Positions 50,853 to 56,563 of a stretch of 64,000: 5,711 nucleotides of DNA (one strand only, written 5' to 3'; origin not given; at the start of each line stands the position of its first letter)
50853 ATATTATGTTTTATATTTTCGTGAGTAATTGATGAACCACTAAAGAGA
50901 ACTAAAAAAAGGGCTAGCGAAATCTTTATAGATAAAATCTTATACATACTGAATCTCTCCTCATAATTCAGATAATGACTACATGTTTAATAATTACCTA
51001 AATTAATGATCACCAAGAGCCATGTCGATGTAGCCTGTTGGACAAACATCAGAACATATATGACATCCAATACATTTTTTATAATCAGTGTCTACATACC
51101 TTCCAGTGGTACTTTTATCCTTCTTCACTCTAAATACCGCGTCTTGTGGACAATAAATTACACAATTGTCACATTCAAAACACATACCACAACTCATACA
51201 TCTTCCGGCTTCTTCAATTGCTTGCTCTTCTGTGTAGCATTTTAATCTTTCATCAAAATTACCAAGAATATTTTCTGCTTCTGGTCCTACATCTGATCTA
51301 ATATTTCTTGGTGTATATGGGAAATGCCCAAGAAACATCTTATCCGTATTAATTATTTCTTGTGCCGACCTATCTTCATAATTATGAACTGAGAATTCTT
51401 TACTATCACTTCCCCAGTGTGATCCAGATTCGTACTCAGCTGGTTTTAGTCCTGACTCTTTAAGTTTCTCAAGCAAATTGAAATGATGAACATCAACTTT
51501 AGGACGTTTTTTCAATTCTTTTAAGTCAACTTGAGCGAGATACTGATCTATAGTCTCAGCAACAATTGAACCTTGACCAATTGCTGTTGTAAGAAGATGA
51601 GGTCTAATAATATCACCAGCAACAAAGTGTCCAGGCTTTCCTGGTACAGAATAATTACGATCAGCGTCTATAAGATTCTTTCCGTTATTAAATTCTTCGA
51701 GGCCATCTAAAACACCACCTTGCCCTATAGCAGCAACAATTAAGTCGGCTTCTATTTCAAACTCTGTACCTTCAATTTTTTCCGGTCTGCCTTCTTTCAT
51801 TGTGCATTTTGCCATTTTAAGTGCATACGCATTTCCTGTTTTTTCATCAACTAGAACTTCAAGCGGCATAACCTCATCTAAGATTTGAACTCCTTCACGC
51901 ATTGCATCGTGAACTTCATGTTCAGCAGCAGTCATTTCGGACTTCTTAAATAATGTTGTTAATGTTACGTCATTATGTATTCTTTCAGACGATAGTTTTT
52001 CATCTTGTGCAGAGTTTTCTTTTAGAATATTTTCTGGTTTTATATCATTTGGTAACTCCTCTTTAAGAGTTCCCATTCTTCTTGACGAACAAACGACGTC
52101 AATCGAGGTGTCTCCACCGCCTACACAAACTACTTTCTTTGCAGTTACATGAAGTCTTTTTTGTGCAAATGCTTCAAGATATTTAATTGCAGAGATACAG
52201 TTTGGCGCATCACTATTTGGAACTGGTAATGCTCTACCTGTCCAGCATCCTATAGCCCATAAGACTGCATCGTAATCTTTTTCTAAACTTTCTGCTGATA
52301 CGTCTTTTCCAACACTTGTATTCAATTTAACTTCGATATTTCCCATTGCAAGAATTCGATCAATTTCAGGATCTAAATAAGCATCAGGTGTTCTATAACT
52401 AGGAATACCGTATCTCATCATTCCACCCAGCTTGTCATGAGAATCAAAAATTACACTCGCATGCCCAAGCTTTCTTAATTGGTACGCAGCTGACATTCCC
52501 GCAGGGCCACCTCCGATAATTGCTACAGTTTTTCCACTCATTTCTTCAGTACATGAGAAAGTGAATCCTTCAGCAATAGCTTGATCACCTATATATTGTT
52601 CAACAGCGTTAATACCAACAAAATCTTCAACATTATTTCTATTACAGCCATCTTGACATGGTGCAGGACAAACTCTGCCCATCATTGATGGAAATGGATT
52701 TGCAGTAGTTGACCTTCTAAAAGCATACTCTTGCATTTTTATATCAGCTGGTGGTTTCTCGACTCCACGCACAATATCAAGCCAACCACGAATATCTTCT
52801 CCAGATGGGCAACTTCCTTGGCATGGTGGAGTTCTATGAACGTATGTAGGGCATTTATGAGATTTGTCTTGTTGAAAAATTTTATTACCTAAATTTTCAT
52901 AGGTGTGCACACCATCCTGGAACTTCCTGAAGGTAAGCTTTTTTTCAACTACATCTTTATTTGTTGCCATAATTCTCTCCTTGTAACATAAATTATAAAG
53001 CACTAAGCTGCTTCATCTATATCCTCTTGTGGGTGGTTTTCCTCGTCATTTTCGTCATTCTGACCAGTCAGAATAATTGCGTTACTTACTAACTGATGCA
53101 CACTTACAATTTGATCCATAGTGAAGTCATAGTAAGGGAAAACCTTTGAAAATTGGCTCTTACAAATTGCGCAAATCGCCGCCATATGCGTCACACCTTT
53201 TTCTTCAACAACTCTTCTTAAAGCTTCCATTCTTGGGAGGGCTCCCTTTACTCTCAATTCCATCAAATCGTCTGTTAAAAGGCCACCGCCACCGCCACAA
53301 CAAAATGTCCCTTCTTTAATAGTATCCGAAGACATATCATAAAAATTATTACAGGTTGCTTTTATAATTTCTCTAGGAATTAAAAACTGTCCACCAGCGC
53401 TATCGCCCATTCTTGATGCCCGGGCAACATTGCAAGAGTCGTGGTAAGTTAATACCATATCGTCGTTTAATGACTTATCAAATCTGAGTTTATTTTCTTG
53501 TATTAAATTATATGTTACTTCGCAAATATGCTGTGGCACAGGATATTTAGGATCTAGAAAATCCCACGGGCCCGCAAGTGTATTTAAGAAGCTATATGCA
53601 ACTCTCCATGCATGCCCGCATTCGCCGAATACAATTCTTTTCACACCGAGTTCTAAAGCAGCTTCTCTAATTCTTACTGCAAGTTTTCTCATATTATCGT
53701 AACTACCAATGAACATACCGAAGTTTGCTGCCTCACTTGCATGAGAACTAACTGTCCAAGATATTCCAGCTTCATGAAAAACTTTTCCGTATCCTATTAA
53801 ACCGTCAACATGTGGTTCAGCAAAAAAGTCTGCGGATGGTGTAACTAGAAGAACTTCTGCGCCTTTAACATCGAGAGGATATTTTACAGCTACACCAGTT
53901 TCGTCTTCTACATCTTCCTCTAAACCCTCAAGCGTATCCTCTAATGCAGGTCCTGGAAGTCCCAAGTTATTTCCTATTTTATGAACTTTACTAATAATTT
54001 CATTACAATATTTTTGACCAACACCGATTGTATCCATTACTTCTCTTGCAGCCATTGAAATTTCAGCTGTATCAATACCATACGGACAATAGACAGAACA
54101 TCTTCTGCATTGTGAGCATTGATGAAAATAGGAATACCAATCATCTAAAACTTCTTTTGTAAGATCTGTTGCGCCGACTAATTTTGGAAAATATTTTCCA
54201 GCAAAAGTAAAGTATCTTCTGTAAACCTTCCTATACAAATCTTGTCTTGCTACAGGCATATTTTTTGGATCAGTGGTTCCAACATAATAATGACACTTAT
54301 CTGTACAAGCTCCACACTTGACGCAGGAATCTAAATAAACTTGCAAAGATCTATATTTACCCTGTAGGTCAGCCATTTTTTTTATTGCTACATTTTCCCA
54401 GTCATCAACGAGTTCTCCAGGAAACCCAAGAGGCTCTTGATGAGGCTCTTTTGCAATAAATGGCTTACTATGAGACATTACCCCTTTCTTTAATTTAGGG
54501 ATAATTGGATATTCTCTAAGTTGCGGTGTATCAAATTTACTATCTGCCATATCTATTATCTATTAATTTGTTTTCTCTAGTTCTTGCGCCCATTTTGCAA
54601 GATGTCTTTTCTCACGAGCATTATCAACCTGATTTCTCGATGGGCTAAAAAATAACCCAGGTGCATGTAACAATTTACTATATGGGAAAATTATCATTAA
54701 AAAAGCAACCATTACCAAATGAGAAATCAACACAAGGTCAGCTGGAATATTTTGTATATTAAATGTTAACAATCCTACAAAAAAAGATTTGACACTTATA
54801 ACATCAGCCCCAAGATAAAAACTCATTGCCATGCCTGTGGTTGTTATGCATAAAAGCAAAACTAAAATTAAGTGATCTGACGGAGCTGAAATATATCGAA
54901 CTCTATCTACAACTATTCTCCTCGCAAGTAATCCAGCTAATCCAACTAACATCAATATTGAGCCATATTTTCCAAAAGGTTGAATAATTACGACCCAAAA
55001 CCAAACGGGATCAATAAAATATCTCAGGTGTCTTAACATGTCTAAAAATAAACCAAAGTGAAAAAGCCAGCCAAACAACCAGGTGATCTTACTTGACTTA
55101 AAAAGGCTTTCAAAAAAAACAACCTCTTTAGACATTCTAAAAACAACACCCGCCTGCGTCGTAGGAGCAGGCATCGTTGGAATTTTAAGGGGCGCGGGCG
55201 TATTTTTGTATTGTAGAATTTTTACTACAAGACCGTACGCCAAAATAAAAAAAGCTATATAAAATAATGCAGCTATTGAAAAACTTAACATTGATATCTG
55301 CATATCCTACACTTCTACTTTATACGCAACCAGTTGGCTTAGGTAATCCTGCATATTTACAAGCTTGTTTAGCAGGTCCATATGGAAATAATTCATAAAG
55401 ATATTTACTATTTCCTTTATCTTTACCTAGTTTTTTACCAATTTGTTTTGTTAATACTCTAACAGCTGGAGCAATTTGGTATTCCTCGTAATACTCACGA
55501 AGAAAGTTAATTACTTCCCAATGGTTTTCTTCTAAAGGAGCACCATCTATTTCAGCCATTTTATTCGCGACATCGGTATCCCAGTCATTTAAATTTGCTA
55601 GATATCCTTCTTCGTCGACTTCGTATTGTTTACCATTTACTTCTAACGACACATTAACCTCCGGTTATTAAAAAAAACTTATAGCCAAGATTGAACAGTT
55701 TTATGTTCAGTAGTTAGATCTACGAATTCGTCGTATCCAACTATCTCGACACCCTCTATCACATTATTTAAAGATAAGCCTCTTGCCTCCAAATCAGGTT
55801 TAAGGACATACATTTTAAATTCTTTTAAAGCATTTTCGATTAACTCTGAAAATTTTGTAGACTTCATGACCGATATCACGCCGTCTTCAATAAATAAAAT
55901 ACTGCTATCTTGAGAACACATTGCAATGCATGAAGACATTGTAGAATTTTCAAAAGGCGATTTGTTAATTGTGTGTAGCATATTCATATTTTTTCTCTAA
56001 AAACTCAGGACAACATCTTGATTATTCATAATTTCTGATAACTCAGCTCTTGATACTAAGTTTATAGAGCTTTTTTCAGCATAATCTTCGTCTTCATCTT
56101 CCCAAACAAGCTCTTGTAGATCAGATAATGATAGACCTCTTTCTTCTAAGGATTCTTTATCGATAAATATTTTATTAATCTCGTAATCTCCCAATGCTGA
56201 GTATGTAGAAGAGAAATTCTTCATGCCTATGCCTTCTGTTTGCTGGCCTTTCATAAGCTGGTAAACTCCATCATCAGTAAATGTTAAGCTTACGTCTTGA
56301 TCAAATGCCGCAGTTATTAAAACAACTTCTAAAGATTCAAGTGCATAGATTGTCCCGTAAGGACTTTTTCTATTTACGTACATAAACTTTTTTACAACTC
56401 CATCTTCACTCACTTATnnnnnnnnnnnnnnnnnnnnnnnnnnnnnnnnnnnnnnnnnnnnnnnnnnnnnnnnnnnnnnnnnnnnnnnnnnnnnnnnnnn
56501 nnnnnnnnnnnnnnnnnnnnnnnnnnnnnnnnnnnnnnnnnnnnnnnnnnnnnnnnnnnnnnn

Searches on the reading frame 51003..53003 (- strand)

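Call 58: search_protein_families(library=pfam, proteins=[window:51003-53003:-], max_evalue=0.00001)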
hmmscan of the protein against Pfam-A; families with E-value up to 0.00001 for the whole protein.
window:51003-53003:- (666 aa): 8 families
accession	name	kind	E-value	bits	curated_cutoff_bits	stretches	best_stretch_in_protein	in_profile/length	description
PF07992.20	Pyr_redox_2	-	2.1e-20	73.8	26.1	1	159-478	2-291/291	Pyridine nucleotide-disulphide oxidoreductase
PF14691.11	Fer4_20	-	4e-14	52.8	25.8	1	57-145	28-111/113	Dihydroprymidine dehydrogenase domain II, 4Fe-4S cluster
PF13450.12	NAD_binding_8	-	4.1e-09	37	21.9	1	162-197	1-36/68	NAD(P)-binding Rossmann-like domain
PF14697.11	Fer4_21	-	2.6e-08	34.3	35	1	607-661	7-59/59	4Fe-4S dicluster domain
PF12838.12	Fer4_7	-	1.3e-06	29.2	27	1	608-657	2-51/52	4Fe-4S dicluster domain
PF00037.32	Fer4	-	1.3e-06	28.4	21.1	0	639-657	3-21/24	4Fe-4S binding domain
PF12831.13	FAD_oxidored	-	4.6e-06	26.6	27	0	160-197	2-39/416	FAD dependent oxidoreductase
PF00070.33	Pyr_redox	-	5.7e-06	27.2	22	0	160-193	2-35/82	Pyridine nucleotide-disulphide oxidoreductase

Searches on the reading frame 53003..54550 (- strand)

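Call 58: search_protein_families(library=pfam, proteins=[window:53003-54550:-], max_evalue=0.00001)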
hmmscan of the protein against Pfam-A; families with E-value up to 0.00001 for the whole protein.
window:53003-54550:- (515 aa): 3 families
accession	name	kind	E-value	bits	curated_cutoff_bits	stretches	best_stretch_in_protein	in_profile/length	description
PF13183.11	Fer4_8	-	7.6e-11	42.8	27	1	73-159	2-68/68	4Fe-4S dicluster domain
PF13534.11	Fer4_17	-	1.5e-08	35.5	22.2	1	75-160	1-61/61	4Fe-4S dicluster domain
PF13187.11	Fer4_9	-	2.5e-07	31.1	27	0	68-87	34-48/52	4Fe-4S dicluster domain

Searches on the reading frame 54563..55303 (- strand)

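Call 58: search_protein_families(library=pfam, proteins=[window:54563-55303:-], max_evalue=0.00001)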
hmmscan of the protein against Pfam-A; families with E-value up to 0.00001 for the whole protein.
window:54563-55303:- (246 aa): 1 family
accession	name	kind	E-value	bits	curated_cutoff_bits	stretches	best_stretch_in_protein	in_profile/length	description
PF02665.19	Nitrate_red_gam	-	2.3e-12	47.4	22.9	1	78-214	48-199/217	Nitrate reductase gamma subunit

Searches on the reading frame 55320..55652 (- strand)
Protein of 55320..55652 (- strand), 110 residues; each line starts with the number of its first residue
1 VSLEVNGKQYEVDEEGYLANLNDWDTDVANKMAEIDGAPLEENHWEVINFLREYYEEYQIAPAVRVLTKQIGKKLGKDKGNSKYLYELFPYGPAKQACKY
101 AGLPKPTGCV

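Call 58: search_protein_families(library=pfam, proteins=[window:55320-55652:-], max_evalue=0.00001)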
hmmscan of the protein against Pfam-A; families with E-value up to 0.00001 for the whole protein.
window:55320-55652:- (110 aa): 1 family
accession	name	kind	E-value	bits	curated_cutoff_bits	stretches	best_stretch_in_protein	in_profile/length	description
PF04358.19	DsrC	-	8.3e-47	158.5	24.9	1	4-110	1-107/107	DsrC like protein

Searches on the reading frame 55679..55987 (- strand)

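Call 95: search_protein_families(library=pfam, proteins=[window:55679-55987:-], max_evalue=0.001)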
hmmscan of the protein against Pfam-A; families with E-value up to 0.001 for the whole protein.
window:55679-55987:- (102 aa): 2 families
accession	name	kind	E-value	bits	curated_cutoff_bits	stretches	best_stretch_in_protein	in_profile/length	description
PF04077.17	DsrH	-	2.9e-29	101.6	24.4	1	9-97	1-87/88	DsrH like protein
PF02635.20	DsrE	-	0.0003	21.4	22.7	1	15-95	21-110/116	DsrE/DsrF-like family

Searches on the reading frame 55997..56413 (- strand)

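Call 95: search_protein_families(library=pfam, proteins=[window:55997-56413:-], max_evalue=0.001)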
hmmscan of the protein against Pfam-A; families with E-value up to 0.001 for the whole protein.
window:55997-56413:- (138 aa): 1 family
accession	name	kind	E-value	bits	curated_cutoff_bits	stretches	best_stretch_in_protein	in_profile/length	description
PF02635.20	DsrE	-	3.5e-23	82.4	22.7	1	8-138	1-116/116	DsrE/DsrF-like family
